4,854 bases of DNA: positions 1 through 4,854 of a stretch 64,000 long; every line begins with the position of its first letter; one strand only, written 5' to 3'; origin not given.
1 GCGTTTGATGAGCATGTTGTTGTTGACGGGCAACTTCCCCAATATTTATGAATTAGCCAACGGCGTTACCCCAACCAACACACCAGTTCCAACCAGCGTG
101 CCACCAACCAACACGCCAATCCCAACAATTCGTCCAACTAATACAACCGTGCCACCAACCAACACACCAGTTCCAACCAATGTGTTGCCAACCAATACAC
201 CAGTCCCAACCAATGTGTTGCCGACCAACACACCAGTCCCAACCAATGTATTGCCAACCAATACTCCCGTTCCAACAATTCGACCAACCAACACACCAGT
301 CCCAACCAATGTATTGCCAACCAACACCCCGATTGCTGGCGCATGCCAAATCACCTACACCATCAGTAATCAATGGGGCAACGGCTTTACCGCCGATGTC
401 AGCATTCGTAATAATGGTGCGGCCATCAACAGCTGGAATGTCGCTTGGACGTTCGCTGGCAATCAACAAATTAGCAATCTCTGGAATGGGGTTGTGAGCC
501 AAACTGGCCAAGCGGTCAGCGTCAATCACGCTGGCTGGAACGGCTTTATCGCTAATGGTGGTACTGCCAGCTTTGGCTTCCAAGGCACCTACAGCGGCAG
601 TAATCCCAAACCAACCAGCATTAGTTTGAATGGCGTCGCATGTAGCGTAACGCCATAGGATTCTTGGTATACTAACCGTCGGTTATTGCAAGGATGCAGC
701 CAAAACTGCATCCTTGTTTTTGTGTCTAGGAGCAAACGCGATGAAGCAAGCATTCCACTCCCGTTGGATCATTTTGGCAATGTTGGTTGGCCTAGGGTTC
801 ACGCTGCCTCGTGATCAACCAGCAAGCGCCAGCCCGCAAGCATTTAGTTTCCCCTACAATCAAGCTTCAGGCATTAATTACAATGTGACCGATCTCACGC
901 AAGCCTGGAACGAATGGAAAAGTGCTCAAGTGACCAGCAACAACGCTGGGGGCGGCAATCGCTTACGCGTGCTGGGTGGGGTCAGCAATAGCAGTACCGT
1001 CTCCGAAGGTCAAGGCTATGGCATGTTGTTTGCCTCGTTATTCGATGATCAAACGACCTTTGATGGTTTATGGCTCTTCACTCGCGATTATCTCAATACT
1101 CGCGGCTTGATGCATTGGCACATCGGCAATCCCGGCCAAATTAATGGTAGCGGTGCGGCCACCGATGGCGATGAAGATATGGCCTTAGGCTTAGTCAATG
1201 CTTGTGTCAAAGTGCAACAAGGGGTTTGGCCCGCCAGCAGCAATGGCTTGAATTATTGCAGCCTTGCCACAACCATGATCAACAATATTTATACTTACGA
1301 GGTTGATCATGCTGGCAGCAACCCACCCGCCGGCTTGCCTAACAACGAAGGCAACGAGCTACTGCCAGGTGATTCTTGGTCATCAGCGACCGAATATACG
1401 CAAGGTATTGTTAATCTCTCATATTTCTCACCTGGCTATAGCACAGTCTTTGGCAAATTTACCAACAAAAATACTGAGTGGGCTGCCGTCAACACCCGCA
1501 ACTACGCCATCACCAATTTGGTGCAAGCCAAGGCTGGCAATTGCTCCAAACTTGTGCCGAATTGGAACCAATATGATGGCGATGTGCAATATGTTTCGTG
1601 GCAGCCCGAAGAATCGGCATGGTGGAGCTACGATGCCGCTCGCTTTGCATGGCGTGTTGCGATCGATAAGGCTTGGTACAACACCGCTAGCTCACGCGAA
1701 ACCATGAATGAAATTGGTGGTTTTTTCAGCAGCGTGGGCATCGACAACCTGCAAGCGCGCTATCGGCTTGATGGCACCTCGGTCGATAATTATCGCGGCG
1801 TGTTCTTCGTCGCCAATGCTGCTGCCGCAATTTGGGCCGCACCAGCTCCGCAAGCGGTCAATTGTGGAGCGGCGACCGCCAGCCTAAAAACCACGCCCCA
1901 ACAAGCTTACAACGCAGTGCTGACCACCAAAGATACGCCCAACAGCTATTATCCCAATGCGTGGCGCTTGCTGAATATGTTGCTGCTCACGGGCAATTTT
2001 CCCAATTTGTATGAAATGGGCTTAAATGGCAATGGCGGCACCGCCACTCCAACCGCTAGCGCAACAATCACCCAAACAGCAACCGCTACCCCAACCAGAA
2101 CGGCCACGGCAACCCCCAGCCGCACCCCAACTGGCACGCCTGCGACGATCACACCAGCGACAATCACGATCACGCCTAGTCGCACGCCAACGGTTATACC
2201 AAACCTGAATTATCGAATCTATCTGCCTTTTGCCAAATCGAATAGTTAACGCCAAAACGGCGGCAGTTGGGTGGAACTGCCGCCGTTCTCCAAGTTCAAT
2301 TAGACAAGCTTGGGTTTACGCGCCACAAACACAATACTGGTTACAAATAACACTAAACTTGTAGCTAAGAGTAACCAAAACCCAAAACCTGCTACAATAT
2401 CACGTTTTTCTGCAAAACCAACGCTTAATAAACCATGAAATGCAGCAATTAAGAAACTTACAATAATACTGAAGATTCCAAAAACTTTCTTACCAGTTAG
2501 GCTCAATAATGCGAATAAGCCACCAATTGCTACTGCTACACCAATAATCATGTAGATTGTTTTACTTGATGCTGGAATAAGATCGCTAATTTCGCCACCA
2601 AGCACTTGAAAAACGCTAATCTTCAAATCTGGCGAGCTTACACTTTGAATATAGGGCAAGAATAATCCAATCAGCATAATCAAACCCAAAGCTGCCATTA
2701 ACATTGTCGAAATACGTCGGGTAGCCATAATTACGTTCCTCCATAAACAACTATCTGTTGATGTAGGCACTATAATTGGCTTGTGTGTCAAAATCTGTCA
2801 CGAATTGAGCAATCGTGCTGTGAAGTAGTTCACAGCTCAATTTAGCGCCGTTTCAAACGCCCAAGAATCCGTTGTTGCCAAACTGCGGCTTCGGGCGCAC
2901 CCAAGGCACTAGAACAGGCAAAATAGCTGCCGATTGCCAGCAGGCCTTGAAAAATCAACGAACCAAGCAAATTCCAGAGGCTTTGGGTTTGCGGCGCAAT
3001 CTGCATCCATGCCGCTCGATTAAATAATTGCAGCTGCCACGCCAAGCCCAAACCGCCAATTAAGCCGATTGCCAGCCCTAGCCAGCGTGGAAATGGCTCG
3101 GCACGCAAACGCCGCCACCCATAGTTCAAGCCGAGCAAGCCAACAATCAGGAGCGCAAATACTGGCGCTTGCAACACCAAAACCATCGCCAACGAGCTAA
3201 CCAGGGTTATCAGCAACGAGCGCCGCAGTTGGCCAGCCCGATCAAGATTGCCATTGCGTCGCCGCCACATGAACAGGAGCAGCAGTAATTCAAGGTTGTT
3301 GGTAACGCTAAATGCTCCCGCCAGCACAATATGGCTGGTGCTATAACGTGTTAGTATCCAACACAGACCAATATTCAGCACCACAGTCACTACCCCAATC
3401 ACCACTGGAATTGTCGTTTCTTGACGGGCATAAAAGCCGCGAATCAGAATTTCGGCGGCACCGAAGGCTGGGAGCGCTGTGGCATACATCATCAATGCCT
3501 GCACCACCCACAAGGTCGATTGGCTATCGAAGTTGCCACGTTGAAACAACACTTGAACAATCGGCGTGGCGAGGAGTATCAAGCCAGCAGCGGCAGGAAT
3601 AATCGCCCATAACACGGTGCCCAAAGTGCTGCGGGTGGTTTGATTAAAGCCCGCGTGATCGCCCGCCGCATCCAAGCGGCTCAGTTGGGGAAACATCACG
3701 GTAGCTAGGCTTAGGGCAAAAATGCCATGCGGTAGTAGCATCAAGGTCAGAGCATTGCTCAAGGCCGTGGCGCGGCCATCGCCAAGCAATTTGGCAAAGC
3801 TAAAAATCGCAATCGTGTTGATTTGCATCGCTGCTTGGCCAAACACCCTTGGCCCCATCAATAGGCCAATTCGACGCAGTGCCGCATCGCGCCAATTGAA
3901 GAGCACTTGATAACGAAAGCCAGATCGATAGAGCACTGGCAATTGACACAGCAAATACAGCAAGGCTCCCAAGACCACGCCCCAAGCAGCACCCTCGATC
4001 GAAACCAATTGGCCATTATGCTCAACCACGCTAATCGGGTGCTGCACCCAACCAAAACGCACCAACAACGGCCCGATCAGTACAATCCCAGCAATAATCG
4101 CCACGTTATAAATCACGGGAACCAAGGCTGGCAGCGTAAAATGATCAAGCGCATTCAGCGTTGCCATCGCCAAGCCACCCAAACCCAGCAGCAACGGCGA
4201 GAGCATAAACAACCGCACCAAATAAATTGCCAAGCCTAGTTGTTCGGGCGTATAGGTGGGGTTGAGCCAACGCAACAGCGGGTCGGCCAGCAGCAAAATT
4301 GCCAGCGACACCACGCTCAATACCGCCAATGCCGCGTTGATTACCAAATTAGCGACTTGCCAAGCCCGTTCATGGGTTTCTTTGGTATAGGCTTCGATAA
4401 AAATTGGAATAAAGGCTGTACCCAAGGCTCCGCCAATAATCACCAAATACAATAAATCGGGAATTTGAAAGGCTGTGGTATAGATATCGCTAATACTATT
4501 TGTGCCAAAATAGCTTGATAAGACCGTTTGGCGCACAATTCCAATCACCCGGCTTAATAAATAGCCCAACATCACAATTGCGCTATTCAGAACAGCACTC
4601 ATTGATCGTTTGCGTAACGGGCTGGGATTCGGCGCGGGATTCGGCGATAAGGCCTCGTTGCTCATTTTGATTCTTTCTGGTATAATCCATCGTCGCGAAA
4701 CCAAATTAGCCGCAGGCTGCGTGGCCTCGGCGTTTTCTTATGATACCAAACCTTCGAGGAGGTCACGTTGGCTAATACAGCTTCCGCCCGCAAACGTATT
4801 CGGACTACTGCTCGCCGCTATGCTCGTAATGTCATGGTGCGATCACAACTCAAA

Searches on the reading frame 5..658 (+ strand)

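Call 71: search_protein_families(library=pfam, proteins=[window:5-658:+], max_evalue=0.000001)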
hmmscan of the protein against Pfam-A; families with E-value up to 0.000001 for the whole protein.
window:5-658:+ (217 aa): 1 family
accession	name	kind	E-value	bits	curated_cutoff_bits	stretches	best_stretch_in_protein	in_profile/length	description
PF00553.25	CBM_2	-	1.2e-31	109.5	24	1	114-213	1-101/101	Cellulose binding domain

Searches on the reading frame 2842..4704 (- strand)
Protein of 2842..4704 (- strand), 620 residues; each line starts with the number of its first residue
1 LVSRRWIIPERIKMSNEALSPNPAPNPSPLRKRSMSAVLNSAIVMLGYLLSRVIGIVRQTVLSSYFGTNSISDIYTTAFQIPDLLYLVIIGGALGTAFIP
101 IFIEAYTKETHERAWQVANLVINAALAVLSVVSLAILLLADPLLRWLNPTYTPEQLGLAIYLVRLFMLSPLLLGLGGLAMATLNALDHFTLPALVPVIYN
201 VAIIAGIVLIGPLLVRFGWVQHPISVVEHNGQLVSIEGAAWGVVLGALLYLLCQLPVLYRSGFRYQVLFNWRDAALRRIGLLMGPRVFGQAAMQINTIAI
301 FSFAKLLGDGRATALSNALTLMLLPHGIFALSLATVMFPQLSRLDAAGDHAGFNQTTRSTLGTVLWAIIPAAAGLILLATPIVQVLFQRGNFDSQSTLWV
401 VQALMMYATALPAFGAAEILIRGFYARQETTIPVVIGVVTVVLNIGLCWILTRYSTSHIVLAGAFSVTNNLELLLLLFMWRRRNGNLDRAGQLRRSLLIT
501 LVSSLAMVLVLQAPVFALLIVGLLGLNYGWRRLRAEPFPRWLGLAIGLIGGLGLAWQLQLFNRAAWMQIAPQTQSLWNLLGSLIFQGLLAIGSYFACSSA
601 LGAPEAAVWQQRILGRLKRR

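Call 71: search_protein_families(library=pfam, proteins=[window:2842-4704:-], max_evalue=0.000001)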
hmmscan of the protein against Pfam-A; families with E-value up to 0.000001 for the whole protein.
window:2842-4704:- (620 aa): 1 family
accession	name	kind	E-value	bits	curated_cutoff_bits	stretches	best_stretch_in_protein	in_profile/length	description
PF03023.19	MurJ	-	5.7e-90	302.5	27.4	1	63-513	2-426/451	Lipid II flippase MurJ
